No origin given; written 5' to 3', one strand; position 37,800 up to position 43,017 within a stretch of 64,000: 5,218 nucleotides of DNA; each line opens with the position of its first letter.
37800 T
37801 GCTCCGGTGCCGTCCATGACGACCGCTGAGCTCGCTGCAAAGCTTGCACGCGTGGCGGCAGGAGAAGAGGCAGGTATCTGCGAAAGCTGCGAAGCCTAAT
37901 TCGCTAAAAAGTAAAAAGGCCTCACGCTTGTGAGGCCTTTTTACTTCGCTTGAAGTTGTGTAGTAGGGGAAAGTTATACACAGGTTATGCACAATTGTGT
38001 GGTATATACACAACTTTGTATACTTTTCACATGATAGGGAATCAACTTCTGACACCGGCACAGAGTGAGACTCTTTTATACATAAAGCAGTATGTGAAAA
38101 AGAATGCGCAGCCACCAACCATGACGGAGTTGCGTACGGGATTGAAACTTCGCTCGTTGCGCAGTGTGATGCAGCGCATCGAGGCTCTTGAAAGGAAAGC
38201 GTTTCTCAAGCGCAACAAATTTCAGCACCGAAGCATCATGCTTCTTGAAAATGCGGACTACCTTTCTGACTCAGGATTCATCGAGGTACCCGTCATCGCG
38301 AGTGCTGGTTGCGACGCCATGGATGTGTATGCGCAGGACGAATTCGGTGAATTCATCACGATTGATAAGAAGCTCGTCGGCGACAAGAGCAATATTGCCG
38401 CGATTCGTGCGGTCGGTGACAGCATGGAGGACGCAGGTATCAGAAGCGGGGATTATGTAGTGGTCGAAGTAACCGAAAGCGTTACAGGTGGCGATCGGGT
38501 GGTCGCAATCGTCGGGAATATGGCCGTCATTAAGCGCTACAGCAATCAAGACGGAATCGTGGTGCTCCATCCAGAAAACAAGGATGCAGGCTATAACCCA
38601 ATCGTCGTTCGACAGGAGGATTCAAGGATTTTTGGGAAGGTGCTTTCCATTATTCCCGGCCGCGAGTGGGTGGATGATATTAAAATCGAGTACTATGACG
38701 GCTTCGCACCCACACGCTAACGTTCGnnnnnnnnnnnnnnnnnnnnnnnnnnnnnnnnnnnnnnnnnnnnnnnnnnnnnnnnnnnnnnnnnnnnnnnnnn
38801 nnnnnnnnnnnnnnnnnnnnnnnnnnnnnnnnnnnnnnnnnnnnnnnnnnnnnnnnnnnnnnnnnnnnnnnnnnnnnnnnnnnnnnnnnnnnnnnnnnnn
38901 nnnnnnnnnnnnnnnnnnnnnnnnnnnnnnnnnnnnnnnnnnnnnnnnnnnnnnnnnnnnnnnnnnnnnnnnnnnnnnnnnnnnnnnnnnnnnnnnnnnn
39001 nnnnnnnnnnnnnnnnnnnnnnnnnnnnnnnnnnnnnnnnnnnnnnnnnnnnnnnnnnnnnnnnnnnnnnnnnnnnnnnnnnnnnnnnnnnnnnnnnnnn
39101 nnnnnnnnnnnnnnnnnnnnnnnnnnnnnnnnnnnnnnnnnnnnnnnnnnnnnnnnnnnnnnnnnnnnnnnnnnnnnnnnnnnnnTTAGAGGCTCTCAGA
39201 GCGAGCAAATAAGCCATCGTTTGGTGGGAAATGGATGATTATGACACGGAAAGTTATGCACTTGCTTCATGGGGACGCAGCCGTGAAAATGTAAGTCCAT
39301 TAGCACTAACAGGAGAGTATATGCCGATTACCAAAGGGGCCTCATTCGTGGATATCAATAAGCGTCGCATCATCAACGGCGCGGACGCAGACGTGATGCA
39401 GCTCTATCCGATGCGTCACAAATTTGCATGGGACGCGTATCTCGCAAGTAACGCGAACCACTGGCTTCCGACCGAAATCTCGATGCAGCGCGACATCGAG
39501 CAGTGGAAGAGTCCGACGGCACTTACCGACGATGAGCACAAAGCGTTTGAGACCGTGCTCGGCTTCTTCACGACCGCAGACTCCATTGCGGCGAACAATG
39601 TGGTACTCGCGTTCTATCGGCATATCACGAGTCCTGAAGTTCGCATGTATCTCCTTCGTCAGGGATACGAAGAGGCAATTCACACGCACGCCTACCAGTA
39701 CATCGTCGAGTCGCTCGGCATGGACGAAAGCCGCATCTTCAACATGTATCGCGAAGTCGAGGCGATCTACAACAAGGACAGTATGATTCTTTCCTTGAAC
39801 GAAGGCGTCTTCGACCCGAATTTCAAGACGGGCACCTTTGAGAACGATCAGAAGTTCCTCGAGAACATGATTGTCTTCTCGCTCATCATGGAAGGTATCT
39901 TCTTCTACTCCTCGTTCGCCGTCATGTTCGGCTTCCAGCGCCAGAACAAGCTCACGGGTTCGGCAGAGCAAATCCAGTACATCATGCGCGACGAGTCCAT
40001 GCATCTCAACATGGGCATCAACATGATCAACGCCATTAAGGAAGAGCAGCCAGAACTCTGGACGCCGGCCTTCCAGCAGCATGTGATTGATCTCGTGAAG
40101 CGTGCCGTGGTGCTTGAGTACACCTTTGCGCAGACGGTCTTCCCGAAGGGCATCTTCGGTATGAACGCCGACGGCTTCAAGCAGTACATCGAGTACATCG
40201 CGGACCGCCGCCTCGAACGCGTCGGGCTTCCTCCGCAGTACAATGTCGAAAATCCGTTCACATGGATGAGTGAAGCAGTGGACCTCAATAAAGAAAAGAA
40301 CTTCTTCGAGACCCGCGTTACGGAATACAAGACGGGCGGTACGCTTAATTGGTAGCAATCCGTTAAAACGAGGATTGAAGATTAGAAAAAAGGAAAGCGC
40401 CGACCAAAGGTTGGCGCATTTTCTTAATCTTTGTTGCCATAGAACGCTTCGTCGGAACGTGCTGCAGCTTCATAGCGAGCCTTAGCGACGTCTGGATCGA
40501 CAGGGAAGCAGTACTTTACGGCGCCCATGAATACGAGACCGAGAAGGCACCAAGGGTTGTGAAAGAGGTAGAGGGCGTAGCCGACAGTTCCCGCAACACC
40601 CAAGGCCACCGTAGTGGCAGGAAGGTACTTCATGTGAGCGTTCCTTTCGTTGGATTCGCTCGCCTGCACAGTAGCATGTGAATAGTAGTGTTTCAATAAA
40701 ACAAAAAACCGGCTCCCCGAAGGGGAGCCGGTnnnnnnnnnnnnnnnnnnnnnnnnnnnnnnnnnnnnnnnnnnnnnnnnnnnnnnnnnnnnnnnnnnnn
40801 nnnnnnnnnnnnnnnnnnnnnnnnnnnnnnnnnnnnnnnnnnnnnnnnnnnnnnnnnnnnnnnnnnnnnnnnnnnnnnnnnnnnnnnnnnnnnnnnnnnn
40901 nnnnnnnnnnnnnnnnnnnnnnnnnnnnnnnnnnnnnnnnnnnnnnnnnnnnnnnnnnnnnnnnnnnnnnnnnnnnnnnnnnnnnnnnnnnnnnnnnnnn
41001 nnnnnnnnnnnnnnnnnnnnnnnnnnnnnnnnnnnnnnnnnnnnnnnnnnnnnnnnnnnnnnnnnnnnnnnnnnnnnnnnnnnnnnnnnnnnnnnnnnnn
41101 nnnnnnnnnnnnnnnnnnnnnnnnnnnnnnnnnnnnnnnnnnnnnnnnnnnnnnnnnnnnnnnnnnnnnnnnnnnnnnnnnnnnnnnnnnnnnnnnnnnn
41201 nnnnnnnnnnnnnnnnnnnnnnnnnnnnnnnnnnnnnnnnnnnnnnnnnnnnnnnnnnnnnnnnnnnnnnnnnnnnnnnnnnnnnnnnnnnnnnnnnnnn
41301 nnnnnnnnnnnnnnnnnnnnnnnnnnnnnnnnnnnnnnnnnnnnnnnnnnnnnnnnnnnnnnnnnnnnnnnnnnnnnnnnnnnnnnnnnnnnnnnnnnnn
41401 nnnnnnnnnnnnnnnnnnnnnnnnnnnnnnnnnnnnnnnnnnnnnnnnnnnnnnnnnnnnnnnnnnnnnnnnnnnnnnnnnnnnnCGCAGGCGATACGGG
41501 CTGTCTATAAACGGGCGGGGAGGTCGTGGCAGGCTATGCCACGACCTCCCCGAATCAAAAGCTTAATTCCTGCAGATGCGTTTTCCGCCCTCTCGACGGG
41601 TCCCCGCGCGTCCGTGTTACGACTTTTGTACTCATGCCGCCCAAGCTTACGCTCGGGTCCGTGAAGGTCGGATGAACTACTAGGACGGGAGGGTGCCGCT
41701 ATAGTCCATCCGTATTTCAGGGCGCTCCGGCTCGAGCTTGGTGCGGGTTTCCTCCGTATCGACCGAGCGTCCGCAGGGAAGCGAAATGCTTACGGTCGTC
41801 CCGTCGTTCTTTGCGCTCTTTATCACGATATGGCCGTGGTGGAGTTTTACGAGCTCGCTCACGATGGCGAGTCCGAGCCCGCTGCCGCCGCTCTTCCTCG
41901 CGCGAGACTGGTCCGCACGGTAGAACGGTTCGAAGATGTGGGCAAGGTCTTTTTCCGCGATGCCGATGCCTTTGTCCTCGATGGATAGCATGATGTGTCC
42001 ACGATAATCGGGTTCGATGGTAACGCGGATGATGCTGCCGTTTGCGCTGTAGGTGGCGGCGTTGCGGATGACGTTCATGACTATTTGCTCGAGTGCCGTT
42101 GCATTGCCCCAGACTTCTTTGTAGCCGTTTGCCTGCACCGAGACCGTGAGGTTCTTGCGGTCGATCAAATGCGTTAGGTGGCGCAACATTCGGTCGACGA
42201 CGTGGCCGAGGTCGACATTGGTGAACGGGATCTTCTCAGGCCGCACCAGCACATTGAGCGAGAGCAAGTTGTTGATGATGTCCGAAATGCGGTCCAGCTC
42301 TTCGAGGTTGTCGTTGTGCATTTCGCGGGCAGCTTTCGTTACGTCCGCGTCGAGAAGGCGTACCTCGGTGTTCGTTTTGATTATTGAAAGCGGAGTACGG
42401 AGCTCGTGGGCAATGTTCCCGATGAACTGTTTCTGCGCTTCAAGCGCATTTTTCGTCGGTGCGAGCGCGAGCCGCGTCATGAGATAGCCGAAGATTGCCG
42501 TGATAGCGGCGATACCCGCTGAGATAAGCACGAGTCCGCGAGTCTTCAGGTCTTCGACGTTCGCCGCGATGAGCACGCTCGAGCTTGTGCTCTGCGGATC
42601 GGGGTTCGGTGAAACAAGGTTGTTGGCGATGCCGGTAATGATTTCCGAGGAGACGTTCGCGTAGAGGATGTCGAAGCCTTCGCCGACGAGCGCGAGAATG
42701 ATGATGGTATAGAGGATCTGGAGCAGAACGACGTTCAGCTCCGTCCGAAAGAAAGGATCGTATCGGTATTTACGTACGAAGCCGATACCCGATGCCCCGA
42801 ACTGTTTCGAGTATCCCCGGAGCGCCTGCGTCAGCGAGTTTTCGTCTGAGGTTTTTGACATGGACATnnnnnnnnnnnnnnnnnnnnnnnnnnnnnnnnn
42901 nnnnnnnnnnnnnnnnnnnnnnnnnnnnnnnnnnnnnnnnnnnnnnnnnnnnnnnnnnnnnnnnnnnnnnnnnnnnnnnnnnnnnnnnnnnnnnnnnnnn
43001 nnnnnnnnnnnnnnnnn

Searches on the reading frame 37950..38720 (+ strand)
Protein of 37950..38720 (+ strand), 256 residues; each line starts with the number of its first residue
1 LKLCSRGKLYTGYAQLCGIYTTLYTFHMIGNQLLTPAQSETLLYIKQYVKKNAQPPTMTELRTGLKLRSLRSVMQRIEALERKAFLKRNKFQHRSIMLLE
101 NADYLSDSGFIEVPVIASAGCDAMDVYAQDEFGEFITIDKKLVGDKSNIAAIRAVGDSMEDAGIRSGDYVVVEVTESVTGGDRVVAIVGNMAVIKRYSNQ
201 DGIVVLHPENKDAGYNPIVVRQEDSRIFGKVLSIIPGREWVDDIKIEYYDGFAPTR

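Call 62: search_protein_families(library=pfam, proteins=[window:37950-38720:+], max_evalue=0.00001)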
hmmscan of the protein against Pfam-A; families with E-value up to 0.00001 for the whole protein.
window:37950-38720:+ (256 aa): 2 families
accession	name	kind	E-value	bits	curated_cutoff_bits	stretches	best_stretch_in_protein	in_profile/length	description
PF00717.28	Peptidase_S24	-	5.4e-22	78.1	23.3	1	119-231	8-115/116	Peptidase S24-like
PF01726.22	LexA_DNA_bind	-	1.2e-11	44.7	23.7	1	33-92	3-62/65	LexA DNA binding domain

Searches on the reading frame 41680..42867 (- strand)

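Call 61: search_protein_families(library=pfam, proteins=[window:41680-42867:-], max_evalue=0.00001)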
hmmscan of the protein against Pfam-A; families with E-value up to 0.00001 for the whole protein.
window:41680-42867:- (395 aa): 2 families
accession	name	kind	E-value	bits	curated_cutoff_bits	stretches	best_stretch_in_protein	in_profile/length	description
PF02518.31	HATPase_c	-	3.6e-29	101.9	26.4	1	255-365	2-109/111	Histidine kinase-, DNA gyrase B-, and HSP90-like ATPase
PF00512.31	HisKA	-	3.6e-13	49.8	26.9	1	144-204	1-60/66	His Kinase A (phospho-acceptor) domain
